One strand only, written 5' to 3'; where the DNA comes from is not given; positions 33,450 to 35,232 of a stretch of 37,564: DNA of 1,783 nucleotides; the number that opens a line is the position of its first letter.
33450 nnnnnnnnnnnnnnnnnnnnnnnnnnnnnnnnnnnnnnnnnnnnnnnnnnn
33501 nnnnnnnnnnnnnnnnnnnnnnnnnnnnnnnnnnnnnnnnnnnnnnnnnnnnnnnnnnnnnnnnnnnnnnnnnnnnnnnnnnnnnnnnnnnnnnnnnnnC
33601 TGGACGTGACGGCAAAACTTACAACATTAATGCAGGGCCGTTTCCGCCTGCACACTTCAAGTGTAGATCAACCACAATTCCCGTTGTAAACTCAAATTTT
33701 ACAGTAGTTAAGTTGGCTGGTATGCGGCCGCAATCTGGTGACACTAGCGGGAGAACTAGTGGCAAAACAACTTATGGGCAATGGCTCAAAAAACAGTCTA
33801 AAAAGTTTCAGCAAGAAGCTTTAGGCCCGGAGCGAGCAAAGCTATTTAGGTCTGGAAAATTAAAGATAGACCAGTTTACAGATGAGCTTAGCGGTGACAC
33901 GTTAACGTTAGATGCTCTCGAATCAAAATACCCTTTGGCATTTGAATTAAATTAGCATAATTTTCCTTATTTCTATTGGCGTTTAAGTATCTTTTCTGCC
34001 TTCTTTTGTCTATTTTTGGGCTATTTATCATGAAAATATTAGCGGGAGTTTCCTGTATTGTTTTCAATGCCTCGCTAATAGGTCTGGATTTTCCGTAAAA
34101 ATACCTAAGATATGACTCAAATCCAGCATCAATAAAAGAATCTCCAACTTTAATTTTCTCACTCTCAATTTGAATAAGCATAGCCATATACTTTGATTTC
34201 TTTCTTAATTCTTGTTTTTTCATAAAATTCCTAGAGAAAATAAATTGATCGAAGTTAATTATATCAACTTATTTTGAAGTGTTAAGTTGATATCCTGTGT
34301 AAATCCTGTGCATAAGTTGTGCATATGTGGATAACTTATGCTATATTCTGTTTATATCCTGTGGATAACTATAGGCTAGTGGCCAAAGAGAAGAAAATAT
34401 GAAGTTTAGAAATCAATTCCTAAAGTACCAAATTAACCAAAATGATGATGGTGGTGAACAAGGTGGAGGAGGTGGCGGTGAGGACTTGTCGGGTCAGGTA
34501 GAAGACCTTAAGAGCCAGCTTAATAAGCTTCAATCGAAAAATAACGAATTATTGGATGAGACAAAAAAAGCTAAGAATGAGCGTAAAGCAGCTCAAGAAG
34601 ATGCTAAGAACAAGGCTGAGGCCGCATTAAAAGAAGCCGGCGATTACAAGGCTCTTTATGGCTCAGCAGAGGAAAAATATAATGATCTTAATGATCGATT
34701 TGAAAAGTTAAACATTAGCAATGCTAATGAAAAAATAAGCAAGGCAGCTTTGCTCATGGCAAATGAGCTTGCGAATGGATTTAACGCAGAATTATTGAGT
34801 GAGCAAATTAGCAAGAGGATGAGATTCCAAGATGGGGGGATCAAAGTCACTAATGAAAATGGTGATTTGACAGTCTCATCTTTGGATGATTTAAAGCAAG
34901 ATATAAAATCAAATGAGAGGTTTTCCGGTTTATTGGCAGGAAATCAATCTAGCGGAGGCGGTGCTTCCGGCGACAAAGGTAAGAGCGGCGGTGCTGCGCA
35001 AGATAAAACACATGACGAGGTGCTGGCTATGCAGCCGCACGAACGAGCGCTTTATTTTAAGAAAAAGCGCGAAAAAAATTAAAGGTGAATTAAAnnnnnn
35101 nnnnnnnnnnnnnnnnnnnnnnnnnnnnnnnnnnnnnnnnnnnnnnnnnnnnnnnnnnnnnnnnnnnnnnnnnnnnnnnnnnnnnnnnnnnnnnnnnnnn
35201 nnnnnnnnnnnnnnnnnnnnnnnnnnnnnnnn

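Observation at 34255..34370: Same-orientation DnaA boxes and an 11-bp inverted repeat cluster between the head genes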

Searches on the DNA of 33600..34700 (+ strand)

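Call 4: search_dna_similar(query=window:33600-34700:+, collection=phages, mode=near, max_rows=30)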
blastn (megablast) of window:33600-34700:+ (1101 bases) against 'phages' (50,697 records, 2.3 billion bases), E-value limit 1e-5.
No match.

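Call 104: search_dna_similar(query=window:34286-34420:+, collection=phages, mode=distant, max_evalue=1, max_rows=15)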
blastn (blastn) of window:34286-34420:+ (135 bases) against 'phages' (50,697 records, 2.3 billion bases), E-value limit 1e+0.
Records with a match: 14; places in all: 16; records where one place covers at least 80% of the query: 0.
Best place of each record, by identity: 90-95% 2; 80-90% 5; 60-80% 7.
By first word of the organism name: Escherichia 5; Shigella 2; Bacteriophage 2; Erwinia 2; Bacillus 1; Klebsiella 1; bajarodmic 1.
By host as written in the record: Escherichia coli 3; - 3; Shigella flexneri A7 2; Escherichia coli DE48 2; Erwinia amylovora B0.1960 (NCAIM, Hungary) 2; Bacillus sp. 1; Klebsiella quasipneumoniae strain S05 1.
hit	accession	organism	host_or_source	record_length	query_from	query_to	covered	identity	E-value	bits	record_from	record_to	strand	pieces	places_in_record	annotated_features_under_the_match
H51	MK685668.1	Shigella phage VB_Ship_A7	Shigella flexneri A7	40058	20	98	59%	72.3%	1e-1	42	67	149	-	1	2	none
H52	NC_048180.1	Shigella phage VB_Ship_A7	Shigella flexneri A7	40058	20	98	59%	72.3%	1e-1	42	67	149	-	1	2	none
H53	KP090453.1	Escherichia phage P483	Escherichia coli DE48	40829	41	98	43%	78.0%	1e-1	42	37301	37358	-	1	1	none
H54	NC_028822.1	Escherichia phage P483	Escherichia coli DE48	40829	41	98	43%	78.0%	1e-1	42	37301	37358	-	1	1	none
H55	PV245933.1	Escherichia phage nasanit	Escherichia coli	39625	41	98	43%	78.0%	1e-1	42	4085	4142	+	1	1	hypothetical protein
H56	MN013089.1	Bacillus phage vB_BspM_MarvelLand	Bacillus sp.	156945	29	83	41%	78.9%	4e-1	40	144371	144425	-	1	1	putative cytosolic protein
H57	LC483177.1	Klebsiella phage 05F01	Klebsiella quasipneumoniae strain S05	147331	26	69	33%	79.5%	4e-1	40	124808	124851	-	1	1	putative dTDP-4-dehydrorhamnose reductase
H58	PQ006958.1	bajarodmic virus 735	Dipodomys merriami feces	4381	11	52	31%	81.4%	4e-1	39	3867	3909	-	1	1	none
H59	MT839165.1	Bacteriophage sp.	human fecal samples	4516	41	81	30%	82.9%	3e-2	44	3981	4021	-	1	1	record has no annotation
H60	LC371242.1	Escherichia phage EcS1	Escherichia coli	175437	100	133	25%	88.2%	1e-1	41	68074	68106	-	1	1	Hypothetical protein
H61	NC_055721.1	Escherichia phage EcS1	Escherichia coli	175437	100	133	25%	88.2%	1e-1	41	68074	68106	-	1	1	Hypothetical protein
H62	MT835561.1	Bacteriophage sp.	human fecal samples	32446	20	51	24%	87.9%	4e-1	39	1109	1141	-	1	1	record has no annotation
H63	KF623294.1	Erwinia phage PhiEaH1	Erwinia amylovora B0.1960 (NCAIM, ...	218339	94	121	21%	92.9%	4e-1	39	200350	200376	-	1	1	hypothetical protein (x2)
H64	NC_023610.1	Erwinia phage PhiEaH1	Erwinia amylovora B0.1960 (NCAIM, ...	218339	94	121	21%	92.9%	4e-1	39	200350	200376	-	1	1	hypothetical protein | internal head protein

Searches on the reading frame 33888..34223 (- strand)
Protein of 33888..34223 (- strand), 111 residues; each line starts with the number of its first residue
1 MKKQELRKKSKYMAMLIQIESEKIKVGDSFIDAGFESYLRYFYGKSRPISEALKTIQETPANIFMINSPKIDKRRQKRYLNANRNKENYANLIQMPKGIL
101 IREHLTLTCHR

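Call 5: search_protein_families(library=pfam, proteins=[window:33888-34223:-], max_evalue=0.01)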
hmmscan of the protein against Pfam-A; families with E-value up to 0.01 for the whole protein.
window:33888-34223:- (111 aa): 0 families

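Call 7: search_protein_families(library=phrogs, proteins=[window:33888-34223:-], max_evalue=0.01)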
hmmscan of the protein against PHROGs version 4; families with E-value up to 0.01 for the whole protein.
window:33888-34223:- (111 aa): 1 family
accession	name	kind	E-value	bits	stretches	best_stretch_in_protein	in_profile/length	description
phrog_4979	-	unknown function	0.0086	17.2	1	14-93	6-84/143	-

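Call 12: find_homologous_proteins(query=window:33891-34223:-, max_evalue=0.01)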
Query seq(111 aa) (111 aa): 1 proteins with E <= 0.01 among 5 candidates.
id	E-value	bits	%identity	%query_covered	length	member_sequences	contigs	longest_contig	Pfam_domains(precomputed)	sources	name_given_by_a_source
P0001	3.9e-66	237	100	100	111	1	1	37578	-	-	-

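Call 19: find_encoding_contigs(protein=P0001, flank=3000, max_places=5)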
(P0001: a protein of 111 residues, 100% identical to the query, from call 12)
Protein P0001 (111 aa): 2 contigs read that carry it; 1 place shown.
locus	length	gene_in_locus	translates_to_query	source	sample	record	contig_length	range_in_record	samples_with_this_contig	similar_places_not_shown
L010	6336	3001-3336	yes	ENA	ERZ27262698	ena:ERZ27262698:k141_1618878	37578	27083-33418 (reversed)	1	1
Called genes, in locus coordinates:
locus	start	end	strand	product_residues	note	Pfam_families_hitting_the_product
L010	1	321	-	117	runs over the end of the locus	-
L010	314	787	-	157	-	PF20557:DnaT_2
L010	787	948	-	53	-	-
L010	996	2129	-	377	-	-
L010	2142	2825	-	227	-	-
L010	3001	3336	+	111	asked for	-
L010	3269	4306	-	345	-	PF04233:Phage_Mu_F (weak)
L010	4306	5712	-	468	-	PF13264:DUF4055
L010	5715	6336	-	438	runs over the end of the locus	PF03237:Terminase_6N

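Call 27: search_protein_representatives(protein=window:33888-34223:-)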
Query: 111 residues. Proteins with E-value up to 0.001 (for the whole library): 2; up to 1e-10: 1; up to 1e-30: 1. The best 2 are listed.
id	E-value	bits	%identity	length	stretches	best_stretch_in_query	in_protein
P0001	1.2e-66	237.4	100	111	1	1-111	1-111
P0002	1.8e-10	57.2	33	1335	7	30-65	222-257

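Call 29: predict_structure(protein=window:33888-34223:-)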
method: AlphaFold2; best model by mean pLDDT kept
length: 111 residues; sequences in the alignment: 1
mean_pLDDT: 45.3   pTM: 0.34
mean pLDDT of the five models: 45.3, 44.7, 43.8, 43.5, 41.4
residues with pLDDT >= 90: 0; 70-90: 4; 50-70: 29; < 50: 78
segments of 3 or more residues with pLDDT < 50: 1-31, 60-71, 79-111
pLDDT, mean of each block of 10 residues (from residue 1): 36 32 33 57 68 58 45 50 43 45 33 32
secondary structure, 60 per line:
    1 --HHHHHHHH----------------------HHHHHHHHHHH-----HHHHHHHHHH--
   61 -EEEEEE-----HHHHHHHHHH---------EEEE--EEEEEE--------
elements in order: H3-10 H33-43 H49-58 E62-67 H73-82 E92-95 E98-103

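Call 30: search_protein_families(library=ncbifam, proteins=[window:33888-34223:-], max_evalue=0.1)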
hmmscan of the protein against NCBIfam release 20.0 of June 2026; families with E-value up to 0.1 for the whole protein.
window:33888-34223:- (111 aa): 0 families

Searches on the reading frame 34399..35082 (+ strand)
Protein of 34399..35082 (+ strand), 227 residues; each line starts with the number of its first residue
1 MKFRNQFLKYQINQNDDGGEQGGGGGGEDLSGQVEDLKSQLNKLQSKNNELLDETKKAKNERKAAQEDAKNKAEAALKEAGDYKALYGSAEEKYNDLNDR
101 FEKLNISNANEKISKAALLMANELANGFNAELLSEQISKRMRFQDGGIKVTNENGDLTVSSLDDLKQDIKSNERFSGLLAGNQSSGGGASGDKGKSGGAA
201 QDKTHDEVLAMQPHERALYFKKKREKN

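Call 5: search_protein_families(library=pfam, proteins=[window:34399-35082:+], max_evalue=0.01)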
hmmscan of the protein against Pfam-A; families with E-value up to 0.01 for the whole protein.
window:34399-35082:+ (227 aa): 0 families

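Call 7: search_protein_families(library=phrogs, proteins=[window:34399-35082:+], max_evalue=0.01)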
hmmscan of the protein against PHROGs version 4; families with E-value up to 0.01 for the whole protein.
window:34399-35082:+ (227 aa): 1 family
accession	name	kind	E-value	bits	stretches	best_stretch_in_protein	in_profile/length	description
phrog_206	-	head and packaging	3.9e-18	67.2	1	21-225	24-254/263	head scaffolding protein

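Call 14: find_related_loci(query=window:34399-35082:+, collection=viral_contigs, flank=4000)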
Query window:34399-35082:+ (227 aa) in viral_contigs; peptide patterns used: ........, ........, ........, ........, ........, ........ (x = any residue, [..] = any of these).
8 stretches matched a pattern; 1 encode a relative of the query (tblastn E <= 1e-3); 1 distinct loci.
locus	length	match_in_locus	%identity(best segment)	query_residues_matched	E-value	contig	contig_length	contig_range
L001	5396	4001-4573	44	34-222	1e-40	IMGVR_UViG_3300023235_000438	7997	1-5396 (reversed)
